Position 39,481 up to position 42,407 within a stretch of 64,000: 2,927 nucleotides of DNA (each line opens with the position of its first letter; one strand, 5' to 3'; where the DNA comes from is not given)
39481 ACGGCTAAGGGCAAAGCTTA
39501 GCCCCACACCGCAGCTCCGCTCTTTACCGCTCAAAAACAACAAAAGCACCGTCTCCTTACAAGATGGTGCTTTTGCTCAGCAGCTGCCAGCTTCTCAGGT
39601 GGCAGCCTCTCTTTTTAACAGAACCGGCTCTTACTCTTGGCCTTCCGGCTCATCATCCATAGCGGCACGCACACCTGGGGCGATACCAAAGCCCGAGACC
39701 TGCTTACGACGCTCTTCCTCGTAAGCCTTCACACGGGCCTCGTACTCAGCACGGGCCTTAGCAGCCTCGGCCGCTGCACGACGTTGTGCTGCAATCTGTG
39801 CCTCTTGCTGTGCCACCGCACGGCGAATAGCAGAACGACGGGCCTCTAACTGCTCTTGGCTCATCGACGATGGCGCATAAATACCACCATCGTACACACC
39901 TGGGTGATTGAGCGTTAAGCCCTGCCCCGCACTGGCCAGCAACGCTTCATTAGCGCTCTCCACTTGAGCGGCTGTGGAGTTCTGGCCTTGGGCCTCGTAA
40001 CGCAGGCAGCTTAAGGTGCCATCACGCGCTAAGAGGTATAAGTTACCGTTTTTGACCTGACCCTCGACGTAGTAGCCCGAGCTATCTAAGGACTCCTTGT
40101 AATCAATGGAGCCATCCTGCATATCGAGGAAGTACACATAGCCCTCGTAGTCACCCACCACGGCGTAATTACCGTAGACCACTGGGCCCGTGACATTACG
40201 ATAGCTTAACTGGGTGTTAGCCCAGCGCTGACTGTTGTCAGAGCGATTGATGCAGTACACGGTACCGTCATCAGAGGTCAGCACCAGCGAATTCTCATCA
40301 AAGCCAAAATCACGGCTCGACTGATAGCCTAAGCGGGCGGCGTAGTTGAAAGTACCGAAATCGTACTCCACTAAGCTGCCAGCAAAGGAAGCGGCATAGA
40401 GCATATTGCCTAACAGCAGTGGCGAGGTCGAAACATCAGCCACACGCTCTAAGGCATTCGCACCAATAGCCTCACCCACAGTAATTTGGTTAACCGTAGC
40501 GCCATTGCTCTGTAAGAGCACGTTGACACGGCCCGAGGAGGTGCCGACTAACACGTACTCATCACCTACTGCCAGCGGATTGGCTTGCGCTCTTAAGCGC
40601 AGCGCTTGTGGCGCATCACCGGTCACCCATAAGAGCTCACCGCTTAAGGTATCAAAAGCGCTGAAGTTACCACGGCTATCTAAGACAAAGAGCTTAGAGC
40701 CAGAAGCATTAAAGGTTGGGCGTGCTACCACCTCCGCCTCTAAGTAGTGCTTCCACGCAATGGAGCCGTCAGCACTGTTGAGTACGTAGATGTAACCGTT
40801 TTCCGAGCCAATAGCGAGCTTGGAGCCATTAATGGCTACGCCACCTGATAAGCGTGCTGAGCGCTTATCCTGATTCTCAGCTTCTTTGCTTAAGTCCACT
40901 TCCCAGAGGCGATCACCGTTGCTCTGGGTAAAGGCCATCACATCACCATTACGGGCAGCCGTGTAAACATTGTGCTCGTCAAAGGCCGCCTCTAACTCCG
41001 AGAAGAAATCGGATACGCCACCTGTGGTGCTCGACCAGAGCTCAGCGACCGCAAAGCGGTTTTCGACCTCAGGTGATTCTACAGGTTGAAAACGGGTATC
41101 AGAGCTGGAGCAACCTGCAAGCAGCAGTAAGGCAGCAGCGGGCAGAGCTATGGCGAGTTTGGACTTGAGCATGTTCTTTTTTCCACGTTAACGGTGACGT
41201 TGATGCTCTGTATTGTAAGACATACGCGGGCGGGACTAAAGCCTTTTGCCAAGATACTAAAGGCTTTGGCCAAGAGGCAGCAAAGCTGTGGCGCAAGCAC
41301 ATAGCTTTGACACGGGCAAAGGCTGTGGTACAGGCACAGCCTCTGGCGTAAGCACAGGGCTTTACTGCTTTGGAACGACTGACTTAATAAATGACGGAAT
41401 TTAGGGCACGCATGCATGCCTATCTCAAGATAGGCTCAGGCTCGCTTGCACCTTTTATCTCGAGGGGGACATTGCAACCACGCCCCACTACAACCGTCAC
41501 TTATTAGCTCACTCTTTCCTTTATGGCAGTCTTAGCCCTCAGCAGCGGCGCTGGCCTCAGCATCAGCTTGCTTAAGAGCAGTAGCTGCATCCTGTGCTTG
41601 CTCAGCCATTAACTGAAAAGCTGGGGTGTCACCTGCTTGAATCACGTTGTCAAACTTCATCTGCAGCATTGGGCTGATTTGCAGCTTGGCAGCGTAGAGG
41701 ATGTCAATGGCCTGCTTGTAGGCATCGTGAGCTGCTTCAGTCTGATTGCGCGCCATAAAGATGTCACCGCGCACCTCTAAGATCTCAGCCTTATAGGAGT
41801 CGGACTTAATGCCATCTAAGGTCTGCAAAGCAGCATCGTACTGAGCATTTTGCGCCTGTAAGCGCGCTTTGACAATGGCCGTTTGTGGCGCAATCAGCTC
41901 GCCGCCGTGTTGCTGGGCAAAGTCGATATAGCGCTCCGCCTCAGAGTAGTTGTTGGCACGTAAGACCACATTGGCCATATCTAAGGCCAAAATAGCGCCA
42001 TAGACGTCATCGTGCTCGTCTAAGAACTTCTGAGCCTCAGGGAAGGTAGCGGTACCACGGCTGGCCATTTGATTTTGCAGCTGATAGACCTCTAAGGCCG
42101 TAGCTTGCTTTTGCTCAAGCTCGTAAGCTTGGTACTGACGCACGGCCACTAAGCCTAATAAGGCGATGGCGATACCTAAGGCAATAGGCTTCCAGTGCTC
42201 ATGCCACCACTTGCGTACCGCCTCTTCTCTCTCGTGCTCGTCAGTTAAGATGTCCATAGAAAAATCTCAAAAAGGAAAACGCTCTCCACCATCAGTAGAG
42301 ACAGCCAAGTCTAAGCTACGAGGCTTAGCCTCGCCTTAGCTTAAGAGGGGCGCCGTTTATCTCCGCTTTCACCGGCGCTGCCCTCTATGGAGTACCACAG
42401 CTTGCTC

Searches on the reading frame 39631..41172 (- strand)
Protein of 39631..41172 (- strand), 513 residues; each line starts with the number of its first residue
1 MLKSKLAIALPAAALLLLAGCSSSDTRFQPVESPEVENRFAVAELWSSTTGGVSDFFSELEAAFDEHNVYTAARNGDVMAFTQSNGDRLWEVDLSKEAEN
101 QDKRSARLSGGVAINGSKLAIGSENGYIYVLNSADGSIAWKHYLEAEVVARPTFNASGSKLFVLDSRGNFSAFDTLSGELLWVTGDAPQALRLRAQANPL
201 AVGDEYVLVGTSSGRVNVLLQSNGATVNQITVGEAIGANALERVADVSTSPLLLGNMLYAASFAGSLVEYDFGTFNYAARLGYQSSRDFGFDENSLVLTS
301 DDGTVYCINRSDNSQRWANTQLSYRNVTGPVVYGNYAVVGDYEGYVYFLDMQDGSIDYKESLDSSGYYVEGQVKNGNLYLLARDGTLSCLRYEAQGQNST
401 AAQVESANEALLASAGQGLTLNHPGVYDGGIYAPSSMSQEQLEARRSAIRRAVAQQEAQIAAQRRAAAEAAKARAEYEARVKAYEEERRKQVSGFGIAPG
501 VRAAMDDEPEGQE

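Call 35: search_protein_families(library=pfam, proteins=[window:39631-41172:-], max_evalue=0.001)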
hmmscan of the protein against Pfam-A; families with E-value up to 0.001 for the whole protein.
window:39631-41172:- (513 aa): 7 families
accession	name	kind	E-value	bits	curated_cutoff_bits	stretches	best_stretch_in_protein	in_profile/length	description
PF13360.13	PQQ_2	-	1.8e-47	162.4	27.6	2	74-319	1-233/233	Outer membrane protein assembly factor BamB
PF13570.13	Beta-prop_ACSF4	-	5.2e-23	82.4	133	1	295-362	21-89/329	Beta-alanine-activating enzyme, beta-propeller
PF25174.1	Beta-prop_THOC3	-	1.3e-06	28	305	0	88-182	72-165/272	THOC3 beta-propeller domain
PF23414.1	Beta-prop_EML_2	-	4e-06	26.8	90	0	66-164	10-99/266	Echinoderm microtubule-associated protein second beta-propeller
PF25293.1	Beta-prop_EMC1_N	-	2.9e-05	24.3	34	0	118-213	33-129/219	EMC1 N-terminal beta-propeller domain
PF25292.1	Beta-prop_CGLA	-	0.00012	22.1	26.8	0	296-375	46-125/316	Lambda-carrageenase beta-propeller domain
PF12894.13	ANAPC4_WD40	-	0.00078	20.1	22.9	0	82-141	22-75/91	Anaphase-promoting complex subunit 4 WD40 domain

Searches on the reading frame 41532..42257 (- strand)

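Call 35: search_protein_families(library=pfam, proteins=[window:41532-42257:-], max_evalue=0.001)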
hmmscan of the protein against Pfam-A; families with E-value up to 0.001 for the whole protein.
window:41532-42257:- (241 aa): 2 families
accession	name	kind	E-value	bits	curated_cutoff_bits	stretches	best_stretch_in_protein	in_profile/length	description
PF09976.15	TPR_21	-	2.9e-32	112.4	25.5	1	15-205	1-191/193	Tetratricopeptide repeat-like domain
PF25058.1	ARM_TT21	-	0.00048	20.5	27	1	52-154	24-124/155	Tetratricopeptide repeat protein 21 ARM repeat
